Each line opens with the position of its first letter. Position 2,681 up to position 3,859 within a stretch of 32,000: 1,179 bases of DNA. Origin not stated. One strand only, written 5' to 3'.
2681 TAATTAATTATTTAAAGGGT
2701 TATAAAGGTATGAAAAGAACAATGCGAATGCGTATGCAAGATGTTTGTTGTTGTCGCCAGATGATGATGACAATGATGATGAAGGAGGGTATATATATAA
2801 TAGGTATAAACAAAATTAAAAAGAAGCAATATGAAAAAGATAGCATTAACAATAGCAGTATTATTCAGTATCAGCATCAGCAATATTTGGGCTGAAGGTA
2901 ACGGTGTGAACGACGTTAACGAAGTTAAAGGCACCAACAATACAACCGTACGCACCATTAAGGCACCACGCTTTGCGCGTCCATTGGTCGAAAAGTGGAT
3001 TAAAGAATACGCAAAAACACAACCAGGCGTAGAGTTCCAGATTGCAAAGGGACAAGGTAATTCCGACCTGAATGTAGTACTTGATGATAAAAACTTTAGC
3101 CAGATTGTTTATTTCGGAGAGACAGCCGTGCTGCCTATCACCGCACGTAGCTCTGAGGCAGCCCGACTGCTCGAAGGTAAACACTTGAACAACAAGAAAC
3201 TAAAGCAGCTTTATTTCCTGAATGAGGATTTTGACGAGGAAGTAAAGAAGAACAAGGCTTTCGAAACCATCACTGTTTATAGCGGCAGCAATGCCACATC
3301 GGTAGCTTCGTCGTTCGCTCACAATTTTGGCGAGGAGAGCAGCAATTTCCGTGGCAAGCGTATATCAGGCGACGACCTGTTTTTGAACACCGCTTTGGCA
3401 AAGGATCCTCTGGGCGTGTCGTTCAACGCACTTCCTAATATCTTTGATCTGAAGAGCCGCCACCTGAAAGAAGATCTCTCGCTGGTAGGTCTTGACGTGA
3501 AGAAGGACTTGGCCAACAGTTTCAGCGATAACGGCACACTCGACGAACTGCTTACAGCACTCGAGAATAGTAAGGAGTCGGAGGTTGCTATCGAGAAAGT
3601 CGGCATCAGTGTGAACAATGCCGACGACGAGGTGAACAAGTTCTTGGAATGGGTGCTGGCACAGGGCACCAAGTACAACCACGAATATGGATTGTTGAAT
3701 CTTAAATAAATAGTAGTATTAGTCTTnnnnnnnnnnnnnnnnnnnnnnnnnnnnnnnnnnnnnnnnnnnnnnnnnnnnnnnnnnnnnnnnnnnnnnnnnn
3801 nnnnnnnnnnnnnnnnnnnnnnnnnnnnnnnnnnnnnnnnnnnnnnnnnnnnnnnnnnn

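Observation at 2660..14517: SusC/SusD locus with no carbohydrate-active enzymes: eight co-directional genes encoding secreted redox- and metal-motif proteins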

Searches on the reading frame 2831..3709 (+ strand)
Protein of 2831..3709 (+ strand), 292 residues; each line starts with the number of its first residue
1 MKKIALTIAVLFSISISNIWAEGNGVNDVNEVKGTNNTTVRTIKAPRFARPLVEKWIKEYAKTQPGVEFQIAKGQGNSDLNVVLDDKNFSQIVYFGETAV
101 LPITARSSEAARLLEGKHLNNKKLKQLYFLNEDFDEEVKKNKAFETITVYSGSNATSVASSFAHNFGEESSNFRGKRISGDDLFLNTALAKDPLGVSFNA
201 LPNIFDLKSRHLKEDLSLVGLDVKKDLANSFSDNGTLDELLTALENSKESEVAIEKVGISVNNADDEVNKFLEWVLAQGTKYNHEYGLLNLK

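Call 3: search_protein_families(library=pfam, proteins=[window:2831-3709:+], max_evalue=0.01)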
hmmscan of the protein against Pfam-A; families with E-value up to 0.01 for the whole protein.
window:2831-3709:+ (292 aa): 0 families

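Call 4: search_protein_families(library=ncbifam, proteins=[window:2831-3709:+], max_evalue=0.01)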
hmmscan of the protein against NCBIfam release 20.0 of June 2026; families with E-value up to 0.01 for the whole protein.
window:2831-3709:+ (292 aa): 0 families

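Call 18: search_solved_structures(query=window:2831-3709:+, max_evalue=1, show_alignments=2)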
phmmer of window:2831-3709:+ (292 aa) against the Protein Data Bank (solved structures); distinct sequences matched with E-value up to 1: 0.

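Call 24: find_homologous_proteins(query=window:2831-3709:+, max_evalue=0.001)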
Query window:2831-3709:+ (292 aa): 2035 proteins with E <= 0.001 among 4518 candidates; the best 120 are listed.
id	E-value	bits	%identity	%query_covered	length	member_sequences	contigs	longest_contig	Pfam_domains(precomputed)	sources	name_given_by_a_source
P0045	1.2e-196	669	89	100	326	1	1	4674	-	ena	-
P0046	1.3e-182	623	99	100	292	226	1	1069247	-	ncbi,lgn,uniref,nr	ncbi:hypothetical protein SAMN05216462_0123 [Xylanibacter ruminicola]|uniref:Uncharacterized protein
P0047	2.8e-177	606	96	100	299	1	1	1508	-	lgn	-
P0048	4.2e-177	605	98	100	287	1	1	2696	-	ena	-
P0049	9.5e-177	604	96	100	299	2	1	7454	-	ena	-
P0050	7.7e-175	598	94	100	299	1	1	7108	-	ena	-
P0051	3.4e-173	592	94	100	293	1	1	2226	-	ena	-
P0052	8.0e-173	591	95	100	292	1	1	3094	-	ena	-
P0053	6.7e-172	588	94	100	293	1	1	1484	-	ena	-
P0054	1.2e-171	587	93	100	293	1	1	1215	-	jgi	jgi:hypothetical protein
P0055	6.0e-171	585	93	100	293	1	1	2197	-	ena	-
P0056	1.3e-170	584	93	100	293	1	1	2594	-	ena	-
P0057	4.0e-170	582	92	100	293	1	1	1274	-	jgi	jgi:hypothetical protein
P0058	5.2e-170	582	92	100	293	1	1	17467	-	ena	-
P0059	1.1e-169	581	92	100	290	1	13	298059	-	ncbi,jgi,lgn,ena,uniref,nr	ncbi:MAG: hypothetical protein E7101_09900 [Prevotella ruminicola]|uniref:Uncharacterized protein n=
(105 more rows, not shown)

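Call 32: predict_structure(alignment_id=A1)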
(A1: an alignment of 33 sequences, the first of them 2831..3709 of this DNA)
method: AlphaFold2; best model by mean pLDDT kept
length: 292 residues; sequences in the alignment: 33
mean_pLDDT: 34.1   pTM: 0.21
mean pLDDT of the five models: 34.1, 33.8, 32.9, 32.6, 32.3
residues with pLDDT >= 90: 0; 70-90: 0; 50-70: 3; < 50: 289
segments of 3 or more residues with pLDDT < 50: 1-53, 59-292
pLDDT, mean of each block of 10 residues (from residue 1): 24 23 23 27 40 49 45 36 29 27 32 34 33 38 34 36 36 31 30 30 42 39 36 43 38 30 40 38 28 25
secondary structure, 60 per line:
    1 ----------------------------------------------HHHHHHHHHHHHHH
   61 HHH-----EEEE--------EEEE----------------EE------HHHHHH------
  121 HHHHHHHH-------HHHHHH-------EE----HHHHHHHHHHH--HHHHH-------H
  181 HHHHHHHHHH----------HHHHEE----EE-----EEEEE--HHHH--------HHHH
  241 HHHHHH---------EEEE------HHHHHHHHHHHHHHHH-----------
elements in order: H47-63 E69-72 E81-84 H109-114 H121-128 H136-141 H155-165 H168-172 H180-190 H201-204 E218-222 H225-228 H237-246 E256-259 H266-281

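Call 39: search_solved_structures(query=A3, max_evalue=10, show_alignments=2)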
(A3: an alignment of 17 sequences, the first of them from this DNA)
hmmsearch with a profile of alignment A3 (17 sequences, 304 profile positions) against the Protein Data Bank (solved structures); distinct sequences matched with E-value up to 10: 7.
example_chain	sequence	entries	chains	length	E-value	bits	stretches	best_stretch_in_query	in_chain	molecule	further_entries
4h1x_A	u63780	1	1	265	0.0021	20.4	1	22-65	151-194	Phosphate-binding protein pstS 2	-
9xor_A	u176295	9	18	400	0.31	13.3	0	39-61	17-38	maltose-binding protein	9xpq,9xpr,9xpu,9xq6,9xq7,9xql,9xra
2nva_A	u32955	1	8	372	0.83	11.9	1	16-64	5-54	arginine decarboxylase, A207R protein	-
2nv9_A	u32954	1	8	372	0.83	11.9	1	16-64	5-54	A207R protein, arginine decarboxylase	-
3fv3_A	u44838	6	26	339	0.92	11.7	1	159-225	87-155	Sapp1p-secreted aspartic protease 1 | Secreted aspartic protease | Candidapepsin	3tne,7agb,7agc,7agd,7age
8ods_A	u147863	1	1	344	1.1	11.4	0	22-51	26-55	Phosphate-binding protein PstS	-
4omb_A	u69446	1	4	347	1.4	11.1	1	36-64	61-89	Phosphate binding protein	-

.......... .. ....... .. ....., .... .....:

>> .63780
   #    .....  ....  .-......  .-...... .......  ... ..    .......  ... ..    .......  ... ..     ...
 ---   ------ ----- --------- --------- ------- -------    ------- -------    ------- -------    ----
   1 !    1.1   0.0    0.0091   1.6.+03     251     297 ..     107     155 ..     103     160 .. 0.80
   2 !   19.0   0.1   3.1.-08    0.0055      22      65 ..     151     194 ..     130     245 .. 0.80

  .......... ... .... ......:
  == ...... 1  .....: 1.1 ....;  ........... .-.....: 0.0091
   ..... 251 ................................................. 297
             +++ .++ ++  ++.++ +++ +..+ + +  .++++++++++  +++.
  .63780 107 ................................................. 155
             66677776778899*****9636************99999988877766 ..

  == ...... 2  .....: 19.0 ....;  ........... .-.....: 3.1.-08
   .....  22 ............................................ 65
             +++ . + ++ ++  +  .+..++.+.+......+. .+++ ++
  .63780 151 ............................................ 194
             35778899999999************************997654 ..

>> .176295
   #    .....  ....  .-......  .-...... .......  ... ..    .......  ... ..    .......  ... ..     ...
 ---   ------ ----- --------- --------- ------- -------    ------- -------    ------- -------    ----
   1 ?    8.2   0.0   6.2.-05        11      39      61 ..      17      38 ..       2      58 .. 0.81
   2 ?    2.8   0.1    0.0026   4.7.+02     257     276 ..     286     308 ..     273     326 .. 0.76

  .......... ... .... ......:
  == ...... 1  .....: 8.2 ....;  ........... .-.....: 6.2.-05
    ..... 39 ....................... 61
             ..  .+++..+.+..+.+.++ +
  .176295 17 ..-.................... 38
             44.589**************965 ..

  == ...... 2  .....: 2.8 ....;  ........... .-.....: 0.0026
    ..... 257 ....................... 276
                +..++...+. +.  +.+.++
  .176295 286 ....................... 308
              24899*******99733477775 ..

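Call 40: search_protein_families(library=pfam, alignment_id=A3, max_evalue=1)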
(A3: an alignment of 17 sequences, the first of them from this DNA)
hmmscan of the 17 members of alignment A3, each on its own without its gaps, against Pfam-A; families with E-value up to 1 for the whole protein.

A. member 1, seq(292 aa): 0 families

B. families by the number of members that match (of 17 scanned): 6 families
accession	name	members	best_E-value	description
PF12849.12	PBP_like_2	6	0.00019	PBP superfamily domain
PF17834.7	GHD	1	0.0065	Beta-sandwich domain in beta galactosidase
PF25672.1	BBH37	1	0.039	BBH37 helical domain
PF09250.16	Prim-Pol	1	0.13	Bifunctional DNA primase/polymerase, N-terminal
PF17337.7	Gal_GalNac_35kD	1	0.15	Galactose-inhibitable lectin 35 kDa subunit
PF08139.17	LPAM_1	1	0.2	Prokaryotic membrane lipoprotein lipid attachment site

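Call 59: find_homologous_proteins(query=A3, max_evalue=0.001)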
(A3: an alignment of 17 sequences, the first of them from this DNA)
Query A3 (17 sequences) (292 aa, profile of the alignment): 2027 proteins with E <= 0.001 among 8000 candidates; the best 120 are listed.
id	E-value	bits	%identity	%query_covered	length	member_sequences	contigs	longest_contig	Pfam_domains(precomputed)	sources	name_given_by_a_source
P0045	1.4e-125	436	89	100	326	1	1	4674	-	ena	-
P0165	6.3e-123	428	73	100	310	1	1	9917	-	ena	-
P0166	7.0e-123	428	73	100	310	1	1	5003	-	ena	-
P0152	9.4e-123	427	74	100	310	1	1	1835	-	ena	-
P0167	9.4e-123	427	74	100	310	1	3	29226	-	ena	-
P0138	1.2e-122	427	75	100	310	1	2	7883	-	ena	-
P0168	1.2e-122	427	72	100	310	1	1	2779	-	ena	-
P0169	1.2e-122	427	72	100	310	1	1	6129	-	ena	-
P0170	1.3e-122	427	73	100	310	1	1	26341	-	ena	-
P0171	1.5e-122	427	72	100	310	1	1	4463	-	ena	-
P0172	1.7e-122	426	74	100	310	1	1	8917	-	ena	-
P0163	1.8e-122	426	75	100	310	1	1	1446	-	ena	-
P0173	2.3e-122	426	72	100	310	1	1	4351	-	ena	-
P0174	2.4e-122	426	72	100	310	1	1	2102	-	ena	-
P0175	2.4e-122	426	72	100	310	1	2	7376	-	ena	-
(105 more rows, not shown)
